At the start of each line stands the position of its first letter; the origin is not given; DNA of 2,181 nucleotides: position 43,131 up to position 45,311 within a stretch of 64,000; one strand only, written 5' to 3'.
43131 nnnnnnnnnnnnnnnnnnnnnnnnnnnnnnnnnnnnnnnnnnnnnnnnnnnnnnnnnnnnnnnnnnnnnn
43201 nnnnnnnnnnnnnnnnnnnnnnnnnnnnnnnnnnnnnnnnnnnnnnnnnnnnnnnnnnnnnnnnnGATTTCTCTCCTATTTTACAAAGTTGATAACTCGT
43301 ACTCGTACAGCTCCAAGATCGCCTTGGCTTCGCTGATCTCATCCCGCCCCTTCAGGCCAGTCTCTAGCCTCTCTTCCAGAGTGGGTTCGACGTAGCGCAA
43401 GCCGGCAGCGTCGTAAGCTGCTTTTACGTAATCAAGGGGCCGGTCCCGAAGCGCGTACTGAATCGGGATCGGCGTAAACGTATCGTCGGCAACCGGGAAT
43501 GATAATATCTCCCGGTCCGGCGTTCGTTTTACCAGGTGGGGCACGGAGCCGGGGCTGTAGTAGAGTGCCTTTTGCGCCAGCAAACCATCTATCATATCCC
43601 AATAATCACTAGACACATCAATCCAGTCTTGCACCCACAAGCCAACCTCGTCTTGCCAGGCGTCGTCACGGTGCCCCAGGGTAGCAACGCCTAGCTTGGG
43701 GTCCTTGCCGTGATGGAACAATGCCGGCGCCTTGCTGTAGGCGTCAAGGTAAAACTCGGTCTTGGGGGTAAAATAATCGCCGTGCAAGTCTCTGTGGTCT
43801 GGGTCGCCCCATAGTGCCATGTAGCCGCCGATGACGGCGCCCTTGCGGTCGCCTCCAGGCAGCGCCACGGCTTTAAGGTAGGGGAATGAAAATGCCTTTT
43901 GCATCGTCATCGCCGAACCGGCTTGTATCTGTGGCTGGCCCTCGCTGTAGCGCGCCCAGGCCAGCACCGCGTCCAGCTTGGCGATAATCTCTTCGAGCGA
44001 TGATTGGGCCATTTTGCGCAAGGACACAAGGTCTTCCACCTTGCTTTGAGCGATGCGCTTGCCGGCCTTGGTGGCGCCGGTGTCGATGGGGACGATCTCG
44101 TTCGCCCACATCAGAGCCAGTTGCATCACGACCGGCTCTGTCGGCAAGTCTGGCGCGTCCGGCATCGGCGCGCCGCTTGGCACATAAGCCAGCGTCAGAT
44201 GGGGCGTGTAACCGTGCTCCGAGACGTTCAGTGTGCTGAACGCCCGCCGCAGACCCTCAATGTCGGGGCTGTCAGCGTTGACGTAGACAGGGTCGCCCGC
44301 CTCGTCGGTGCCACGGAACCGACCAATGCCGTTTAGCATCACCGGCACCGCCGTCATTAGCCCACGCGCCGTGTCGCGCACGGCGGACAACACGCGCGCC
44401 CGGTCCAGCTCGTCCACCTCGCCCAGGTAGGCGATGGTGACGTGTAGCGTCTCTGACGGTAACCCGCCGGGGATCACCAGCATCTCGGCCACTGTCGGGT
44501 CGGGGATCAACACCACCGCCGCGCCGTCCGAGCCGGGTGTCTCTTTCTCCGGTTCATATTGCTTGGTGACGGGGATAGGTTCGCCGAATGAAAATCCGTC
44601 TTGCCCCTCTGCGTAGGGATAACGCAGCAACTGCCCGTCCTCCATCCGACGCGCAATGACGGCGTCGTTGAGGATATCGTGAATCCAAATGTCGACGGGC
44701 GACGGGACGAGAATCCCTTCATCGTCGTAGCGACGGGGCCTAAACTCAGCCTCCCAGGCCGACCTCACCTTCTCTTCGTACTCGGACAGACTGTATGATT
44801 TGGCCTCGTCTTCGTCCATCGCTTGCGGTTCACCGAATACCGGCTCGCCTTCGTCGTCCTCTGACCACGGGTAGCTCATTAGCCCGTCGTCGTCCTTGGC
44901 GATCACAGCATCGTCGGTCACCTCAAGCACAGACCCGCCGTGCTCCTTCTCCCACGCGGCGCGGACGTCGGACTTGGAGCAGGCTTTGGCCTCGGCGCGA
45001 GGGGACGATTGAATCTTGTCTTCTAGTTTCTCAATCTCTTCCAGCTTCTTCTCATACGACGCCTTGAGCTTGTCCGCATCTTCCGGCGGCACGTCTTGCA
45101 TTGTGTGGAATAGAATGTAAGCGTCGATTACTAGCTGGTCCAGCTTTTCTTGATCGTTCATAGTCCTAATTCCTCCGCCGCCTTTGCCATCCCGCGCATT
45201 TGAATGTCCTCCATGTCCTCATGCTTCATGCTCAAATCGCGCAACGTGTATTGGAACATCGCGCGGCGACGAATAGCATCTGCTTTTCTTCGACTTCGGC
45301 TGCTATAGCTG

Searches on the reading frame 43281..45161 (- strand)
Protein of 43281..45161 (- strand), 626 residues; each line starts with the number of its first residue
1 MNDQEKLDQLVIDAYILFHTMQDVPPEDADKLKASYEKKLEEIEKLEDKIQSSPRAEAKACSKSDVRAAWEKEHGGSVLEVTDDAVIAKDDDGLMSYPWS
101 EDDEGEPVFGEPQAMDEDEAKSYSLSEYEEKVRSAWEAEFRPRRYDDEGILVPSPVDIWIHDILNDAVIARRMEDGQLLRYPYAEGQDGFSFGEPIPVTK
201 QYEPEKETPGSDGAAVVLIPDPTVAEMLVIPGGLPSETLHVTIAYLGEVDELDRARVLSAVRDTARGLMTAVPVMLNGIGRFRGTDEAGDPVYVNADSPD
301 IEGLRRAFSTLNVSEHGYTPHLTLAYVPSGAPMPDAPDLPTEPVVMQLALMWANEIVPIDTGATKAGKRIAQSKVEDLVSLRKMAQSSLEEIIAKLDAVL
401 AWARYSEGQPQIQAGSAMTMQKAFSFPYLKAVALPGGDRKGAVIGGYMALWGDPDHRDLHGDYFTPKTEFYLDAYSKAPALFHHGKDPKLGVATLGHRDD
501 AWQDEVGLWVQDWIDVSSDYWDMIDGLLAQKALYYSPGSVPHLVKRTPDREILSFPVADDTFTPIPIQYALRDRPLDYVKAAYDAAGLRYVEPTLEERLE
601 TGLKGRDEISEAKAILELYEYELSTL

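Call 11: search_dna_similar(query=window:43281-45161:-, collection=phages, mode=protein, max_rows=15)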
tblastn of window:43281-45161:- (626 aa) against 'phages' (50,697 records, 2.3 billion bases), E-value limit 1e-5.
Records with a match: 215; places in all: 215; records where one place covers at least 80% of the query: 0.
Best place of each record, by identity: <60% 215.
By first word of the organism name: Salinibacter 183; Gordonia 14; Arthrobacter 14; Brevibacterium 2; uncultured 1; Microbacterium 1.
By host as written in the record: Salinibacter ruber M8 183; Arthrobacter sp. ATCC 21022 11; Gordonia rubripertincta NRRL B-16540 9; - 3; Arthrobacter globiformis B-2979 3; Gordonia malaquae CON67 2; Brevibacterium fuscum NRRL B-14687 SEA 2; Gordonia rubripertincta NRRL B-16540 SEA 1; and 1 more.
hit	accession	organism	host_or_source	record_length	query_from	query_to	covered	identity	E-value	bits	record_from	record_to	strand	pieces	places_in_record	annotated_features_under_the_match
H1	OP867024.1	Gordonia phage Hanem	Gordonia rubripertincta NRRL B-16540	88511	184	366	29%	29.1%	1e-6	58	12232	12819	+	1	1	25: RNA ligase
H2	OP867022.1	Gordonia phage Kabocha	Gordonia rubripertincta NRRL B-16540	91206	184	366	29%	29.1%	1e-6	58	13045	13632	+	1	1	26: RNA ligase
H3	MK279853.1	Gordonia phage Gray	Gordonia rubripertincta NRRL B-16540 SEA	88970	184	366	29%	29.1%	1e-6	58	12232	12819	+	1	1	25: RNA ligase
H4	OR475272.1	Gordonia Phage Schomber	Gordonia rubripertincta NRRL B-16540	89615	184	366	29%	29.1%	1e-6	58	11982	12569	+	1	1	24: RNA ligase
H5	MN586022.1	Gordonia phage Chidiebere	Gordonia rubripertincta NRRL B-16540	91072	184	366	29%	29.1%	2e-6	57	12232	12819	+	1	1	25: RNA ligase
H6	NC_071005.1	Gordonia phage Chidiebere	Gordonia rubripertincta NRRL B-16540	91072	184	366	29%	29.1%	2e-6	57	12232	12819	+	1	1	25: RNA ligase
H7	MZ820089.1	Gordonia phage ChisanaKitsune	Gordonia rubripertincta NRRL B-16540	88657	184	366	29%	28.6%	2e-7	60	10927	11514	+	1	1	21: RNA ligase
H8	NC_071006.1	Gordonia phage ChisanaKitsune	Gordonia rubripertincta NRRL B-16540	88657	184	366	29%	28.6%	2e-7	60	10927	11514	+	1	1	21: RNA ligase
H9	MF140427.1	Arthrobacter phage Shrooms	Arthrobacter sp. ATCC 21022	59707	213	359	23%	34.0%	3e-10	70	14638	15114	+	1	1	18: aldolase class I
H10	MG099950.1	Arthrobacter phage Waltz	Arthrobacter sp. ATCC 21022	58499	213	359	23%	33.3%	8e-10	68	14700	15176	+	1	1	hypothetical protein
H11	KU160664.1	Arthrobacter phage Salgado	Arthrobacter sp. ATCC 21022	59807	213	359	23%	32.1%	1e-8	65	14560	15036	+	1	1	18: RNA ligase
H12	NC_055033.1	Arthrobacter phage Salgado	Arthrobacter sp. ATCC 21022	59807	213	359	23%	32.1%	1e-8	65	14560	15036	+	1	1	18: RNA ligase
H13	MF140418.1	Arthrobacter phage LiSara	Arthrobacter sp. ATCC 21022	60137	213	359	23%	32.1%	1e-8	65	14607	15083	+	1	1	18: aldolase class I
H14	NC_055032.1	Arthrobacter phage LiSara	Arthrobacter sp. ATCC 21022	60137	213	359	23%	32.1%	1e-8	65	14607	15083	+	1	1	18: RNA ligase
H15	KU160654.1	Arthrobacter phage Laroye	Arthrobacter sp. ATCC 21022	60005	213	359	23%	32.1%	1e-8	64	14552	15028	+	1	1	18: aldolase class I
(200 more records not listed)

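Call 29: search_protein_families(library=phrogs, proteins=[window:43281-45161:-], max_evalue=0.001)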
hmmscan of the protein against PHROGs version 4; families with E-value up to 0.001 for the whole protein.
window:43281-45161:- (626 aa): 2 families
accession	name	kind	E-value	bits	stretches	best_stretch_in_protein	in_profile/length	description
phrog_14859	-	DNA, RNA and nucleotide metabolism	7.2e-12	46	1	217-335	62-190/373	RNA ligase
phrog_2659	-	DNA, RNA and nucleotide metabolism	6.9e-07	28.6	1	211-329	727-853/891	RNA ligase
